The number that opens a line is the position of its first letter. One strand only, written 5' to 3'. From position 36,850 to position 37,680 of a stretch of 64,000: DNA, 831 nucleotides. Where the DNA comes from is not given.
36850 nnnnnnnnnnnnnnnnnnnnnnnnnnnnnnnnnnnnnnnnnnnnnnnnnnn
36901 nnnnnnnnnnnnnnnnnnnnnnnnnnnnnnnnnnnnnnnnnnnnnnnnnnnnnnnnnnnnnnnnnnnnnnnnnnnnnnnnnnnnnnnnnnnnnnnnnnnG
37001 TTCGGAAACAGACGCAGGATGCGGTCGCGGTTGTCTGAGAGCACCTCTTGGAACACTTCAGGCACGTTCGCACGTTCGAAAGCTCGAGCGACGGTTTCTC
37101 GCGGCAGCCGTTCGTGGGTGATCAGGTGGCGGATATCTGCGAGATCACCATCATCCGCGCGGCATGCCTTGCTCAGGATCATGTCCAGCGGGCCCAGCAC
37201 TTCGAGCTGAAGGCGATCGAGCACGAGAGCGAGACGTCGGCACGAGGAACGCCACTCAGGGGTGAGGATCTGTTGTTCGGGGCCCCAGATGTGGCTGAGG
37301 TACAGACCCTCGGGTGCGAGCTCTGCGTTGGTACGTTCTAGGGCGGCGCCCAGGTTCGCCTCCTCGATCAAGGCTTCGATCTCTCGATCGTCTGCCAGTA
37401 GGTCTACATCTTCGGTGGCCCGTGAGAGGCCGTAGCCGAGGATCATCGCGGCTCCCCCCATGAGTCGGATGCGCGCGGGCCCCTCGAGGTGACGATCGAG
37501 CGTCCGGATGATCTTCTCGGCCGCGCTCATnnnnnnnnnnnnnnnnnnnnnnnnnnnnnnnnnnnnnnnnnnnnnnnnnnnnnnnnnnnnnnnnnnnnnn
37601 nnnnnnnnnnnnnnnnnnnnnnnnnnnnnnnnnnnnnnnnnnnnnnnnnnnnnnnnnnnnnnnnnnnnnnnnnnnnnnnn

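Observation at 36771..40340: Family of ~115-145-nt long-hairpin repeats with compensatory stem changes, bracketing gene cassettes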

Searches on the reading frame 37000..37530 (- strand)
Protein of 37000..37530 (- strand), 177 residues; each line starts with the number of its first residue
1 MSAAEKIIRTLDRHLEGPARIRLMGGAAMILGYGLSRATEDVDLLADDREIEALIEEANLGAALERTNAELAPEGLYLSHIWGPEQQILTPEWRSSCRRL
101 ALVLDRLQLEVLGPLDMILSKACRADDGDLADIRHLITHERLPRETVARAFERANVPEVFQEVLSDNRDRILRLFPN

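Call 15: search_protein_families(library=pfam, proteins=[window:37000-37530:-], max_evalue=0.01)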
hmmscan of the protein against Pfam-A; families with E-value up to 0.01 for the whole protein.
seq(177 aa): 2 families
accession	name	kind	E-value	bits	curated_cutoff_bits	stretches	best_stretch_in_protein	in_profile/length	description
PF19502.5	DUF6036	-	1.1e-12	48.4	23.6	1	21-151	22-133/164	Nucleotidyltransferase of unknown function (DUF6036)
PF08843.17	AbiEii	-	4.5e-05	23.9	22.5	1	18-58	12-55/238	Nucleotidyl transferase AbiEii toxin, Type IV TA system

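Call 20: find_encoding_contigs(protein=window:37000-37530:-, flank=10000, max_places=10)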
Protein seq(177 aa) (177 aa): 12 contigs read that carry it; 6 places shown.
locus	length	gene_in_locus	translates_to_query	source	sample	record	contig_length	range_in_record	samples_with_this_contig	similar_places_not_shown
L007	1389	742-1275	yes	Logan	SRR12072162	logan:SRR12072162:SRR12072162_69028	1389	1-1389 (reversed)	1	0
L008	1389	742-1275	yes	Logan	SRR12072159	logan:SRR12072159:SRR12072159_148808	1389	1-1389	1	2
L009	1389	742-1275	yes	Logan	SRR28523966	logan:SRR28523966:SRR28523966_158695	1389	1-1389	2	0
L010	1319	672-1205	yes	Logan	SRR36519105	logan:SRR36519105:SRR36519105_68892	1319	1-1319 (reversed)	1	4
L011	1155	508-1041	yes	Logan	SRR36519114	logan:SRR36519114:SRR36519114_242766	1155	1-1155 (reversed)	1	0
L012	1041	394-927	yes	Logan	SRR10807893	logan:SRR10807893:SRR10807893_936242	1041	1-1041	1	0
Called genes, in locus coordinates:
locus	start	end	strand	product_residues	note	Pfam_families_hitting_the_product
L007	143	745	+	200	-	-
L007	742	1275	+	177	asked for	PF19502:DUF6036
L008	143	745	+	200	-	-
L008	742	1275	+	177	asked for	PF19502:DUF6036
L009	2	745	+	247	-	?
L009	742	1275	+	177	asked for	PF19502:DUF6036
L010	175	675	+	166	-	-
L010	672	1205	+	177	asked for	PF19502:DUF6036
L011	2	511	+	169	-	?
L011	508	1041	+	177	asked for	PF19502:DUF6036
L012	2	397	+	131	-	?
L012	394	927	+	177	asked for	PF19502:DUF6036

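Call 25: find_homologous_proteins(query=window:37000-37530:-, max_evalue=0.00001)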
Query seq(177 aa) (177 aa): 171 proteins with E <= 0.00001 among 402 candidates; the best 120 are listed.
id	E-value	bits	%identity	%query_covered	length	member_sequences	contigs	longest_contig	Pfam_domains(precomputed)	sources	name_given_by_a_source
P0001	7.9e-109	379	100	100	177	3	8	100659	PF19502.6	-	-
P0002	8.5e-97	340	90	100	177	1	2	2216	PF19502.6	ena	-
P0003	2.6e-66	241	64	99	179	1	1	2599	PF19502.6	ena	-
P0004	1.3e-65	238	64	99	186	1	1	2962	PF19502.6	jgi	jgi:hypothetical protein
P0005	5.5e-65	236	75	83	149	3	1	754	PF19502.6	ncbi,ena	-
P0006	5.9e-65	236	65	97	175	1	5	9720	PF19502.6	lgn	-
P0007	1.5e-64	235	63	99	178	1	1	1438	PF19502.6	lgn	-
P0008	1.1e-63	232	65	96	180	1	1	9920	PF19502.6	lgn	-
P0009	1.1e-63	232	63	99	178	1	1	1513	PF19502.6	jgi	jgi:hypothetical protein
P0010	1.5e-63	232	64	99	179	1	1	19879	PF19502.6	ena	-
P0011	1.8e-63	231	62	99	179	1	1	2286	PF19502.6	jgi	jgi:hypothetical protein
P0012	1.9e-63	231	63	98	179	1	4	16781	PF19502.6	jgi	jgi:hypothetical protein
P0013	2.8e-63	231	64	99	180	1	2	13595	PF19502.6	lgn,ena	-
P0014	2.8e-63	231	65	97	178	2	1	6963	PF19502.6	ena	-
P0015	4.9e-63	230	64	99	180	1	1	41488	PF19502.6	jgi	jgi:hypothetical protein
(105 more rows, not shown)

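Call 26: find_encoding_contigs(protein=P0002, flank=10000, max_places=6)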
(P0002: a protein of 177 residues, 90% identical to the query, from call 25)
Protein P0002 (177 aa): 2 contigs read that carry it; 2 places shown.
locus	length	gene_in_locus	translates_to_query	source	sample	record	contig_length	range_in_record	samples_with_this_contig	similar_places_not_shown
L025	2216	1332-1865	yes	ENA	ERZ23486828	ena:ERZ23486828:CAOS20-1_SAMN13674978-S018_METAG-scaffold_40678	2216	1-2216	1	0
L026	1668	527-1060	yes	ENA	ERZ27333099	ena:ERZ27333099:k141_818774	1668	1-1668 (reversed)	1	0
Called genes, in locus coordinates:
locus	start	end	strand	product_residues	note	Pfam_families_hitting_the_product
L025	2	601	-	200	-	?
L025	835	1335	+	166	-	-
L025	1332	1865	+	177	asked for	PF19502:DUF6036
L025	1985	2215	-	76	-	?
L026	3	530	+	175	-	?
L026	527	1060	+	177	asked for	PF19502:DUF6036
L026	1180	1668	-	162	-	?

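Call 27: find_encoding_contigs(protein=P0006, flank=10000, max_places=6)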
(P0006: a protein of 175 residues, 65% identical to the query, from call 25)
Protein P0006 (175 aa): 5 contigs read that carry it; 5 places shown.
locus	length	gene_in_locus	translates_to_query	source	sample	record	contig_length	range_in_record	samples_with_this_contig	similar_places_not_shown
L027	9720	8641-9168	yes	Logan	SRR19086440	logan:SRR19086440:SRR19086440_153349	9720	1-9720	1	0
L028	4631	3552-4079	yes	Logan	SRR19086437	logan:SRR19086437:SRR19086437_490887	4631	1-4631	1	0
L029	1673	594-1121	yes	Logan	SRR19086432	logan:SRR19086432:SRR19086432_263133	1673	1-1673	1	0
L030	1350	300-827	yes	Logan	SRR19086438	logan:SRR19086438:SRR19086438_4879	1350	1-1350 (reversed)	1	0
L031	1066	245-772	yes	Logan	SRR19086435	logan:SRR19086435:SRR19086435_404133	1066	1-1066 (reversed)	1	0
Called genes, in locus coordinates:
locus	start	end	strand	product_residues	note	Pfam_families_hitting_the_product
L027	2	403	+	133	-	?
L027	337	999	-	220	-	PF04832:SOUL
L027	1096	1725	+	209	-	-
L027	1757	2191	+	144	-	PF09997:DUF2238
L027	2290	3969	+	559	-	PF00069:Pkinase, PF01636:APH (faint), PF07714:PK_Tyr_Ser-Thr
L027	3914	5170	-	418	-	PF05977:MFS_3, PF07690:MFS_1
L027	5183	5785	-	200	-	PF00702:Hydrolase, PF13419:HAD_2 (weak)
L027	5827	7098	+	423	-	PF22073:Cep192_D4 (weak), PF22544:HYDIN_VesB_CFA65-like_Ig, PF07610:DUF1573 (weak), PF15780:ASH (faint), PF13385:Laminin_G_3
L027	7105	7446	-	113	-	PF23991:DUF7310 (faint)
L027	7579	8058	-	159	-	PF02472:ExbD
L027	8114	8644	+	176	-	-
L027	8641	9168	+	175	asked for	PF19502:DUF6036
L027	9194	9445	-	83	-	-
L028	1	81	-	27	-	?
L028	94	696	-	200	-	PF00702:Hydrolase, PF13419:HAD_2 (weak)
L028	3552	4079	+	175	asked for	PF19502:DUF6036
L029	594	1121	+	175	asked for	PF19502:DUF6036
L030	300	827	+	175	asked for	PF19502:DUF6036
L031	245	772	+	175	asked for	PF19502:DUF6036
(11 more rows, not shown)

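Call 49: find_encoding_contigs(protein=P0010, flank=10000, max_places=3)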
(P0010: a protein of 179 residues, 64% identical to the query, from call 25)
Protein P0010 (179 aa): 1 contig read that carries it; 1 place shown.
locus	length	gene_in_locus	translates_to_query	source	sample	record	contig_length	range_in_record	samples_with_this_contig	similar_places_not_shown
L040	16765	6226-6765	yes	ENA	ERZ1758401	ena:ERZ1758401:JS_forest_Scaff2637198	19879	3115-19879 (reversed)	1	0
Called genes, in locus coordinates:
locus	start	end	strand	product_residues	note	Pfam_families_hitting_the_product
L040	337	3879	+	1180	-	PF13620:CarboxypepD_reg, PF13715:CarbopepD_reg_2 (weak), PF25183:OMP_b-brl_4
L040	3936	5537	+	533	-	-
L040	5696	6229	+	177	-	-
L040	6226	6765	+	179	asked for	PF19502:DUF6036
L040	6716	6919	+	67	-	-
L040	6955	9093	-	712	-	PF13428:TPR_14 (faint), PF13432:TPR_16 (faint), PF14559:TPR_19 (weak), PF00578:AhpC-TSA, PF08534:Redoxin, PF00085:Thioredoxin (weak), PF13098:Thioredoxin_2 (weak), PF13905:Thioredoxin_8 (weak), +6 more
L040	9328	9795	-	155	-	PF00293:NUDIX, PF14815:NUDIX_4 (weak)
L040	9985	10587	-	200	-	PF02687:FtsX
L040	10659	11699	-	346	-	PF12704:MacB_PCD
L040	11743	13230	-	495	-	PF01926:MMR_HSR1, PF11981:DUF3482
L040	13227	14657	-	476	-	PF11067:DUF2868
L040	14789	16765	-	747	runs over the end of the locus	PF00069:Pkinase, PF07714:PK_Tyr_Ser-Thr, PF01636:APH (faint), PF00515:TPR_1 (faint), PF07719:TPR_2 (faint)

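Call 50: find_encoding_contigs(protein=P0013, flank=10000, max_places=3)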
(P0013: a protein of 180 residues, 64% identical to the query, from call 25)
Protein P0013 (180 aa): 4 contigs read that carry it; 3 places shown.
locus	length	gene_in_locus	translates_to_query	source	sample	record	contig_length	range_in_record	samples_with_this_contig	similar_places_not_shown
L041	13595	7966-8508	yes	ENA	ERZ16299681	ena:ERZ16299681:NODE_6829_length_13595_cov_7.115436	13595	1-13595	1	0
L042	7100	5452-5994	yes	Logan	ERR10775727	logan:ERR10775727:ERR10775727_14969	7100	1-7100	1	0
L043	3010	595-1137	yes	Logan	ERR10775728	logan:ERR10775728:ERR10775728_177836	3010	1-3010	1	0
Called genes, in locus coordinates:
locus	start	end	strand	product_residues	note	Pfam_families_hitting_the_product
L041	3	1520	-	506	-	?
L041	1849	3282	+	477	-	PF16697:Yop-YscD_cpl, PF00498:FHA, PF02954:HTH_8 (faint), PF00158:Sigma54_activat, PF14532:Sigma54_activ_2, PF07724:AAA_2 (weak), PF07728:AAA_5, PF25601:AAA_lid_14, +1 more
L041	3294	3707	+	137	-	-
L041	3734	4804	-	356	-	-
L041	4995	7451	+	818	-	PF00581:Rhodanese, PF00155:Aminotran_1_2, PF00266:Aminotran_5, PF00753:Lactamase_B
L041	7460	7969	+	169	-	-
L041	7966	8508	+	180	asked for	PF19502:DUF6036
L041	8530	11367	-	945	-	-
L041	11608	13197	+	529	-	-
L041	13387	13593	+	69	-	?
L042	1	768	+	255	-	?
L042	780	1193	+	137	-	-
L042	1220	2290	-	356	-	-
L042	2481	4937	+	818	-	PF00581:Rhodanese, PF00155:Aminotran_1_2, PF00266:Aminotran_5, PF00753:Lactamase_B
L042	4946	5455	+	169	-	-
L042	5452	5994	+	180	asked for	PF19502:DUF6036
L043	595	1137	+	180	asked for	PF19502:DUF6036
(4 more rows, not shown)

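Call 68: search_protein_families(library=padloc, proteins=[window:37000-37530:-], max_evalue=0.01)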
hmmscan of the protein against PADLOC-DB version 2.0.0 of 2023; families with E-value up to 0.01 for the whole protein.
seq(177 aa): 6 families
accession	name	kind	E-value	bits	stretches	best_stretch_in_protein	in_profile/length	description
PDLC02307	AbiEii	-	9.7e-06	23.5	1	6-57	10-60/219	AbiEii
PDLC02291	AbiEii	-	1.7e-05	22.3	1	18-57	53-90/310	AbiEii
PDLC02306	AbiEii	-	0.0012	16.6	1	19-71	39-93/280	AbiEii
PDLC02328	AbiEii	-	0.0028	15.6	1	22-59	16-55/203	AbiEii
PDLC02298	AbiEii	-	0.0046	14.4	0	5-50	12-57/220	AbiEii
PDLC02314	AbiEii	-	0.0048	14.2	1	23-58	55-89/290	AbiEii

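Call 69: search_protein_families(library=ncbifam, proteins=[window:37000-37530:-], max_evalue=0.01)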
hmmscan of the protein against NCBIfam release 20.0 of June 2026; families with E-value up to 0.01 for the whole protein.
seq(177 aa): 0 families

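Call 77: find_encoding_contigs(protein=P0005, flank=10000, max_places=4)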
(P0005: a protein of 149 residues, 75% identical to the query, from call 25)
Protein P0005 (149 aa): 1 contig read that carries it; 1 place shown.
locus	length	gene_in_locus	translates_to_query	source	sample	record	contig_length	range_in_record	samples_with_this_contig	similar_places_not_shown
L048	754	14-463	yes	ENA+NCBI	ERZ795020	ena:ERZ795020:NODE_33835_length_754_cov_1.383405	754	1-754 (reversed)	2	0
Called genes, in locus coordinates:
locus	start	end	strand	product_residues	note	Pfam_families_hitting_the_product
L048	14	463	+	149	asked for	PF19502:DUF6036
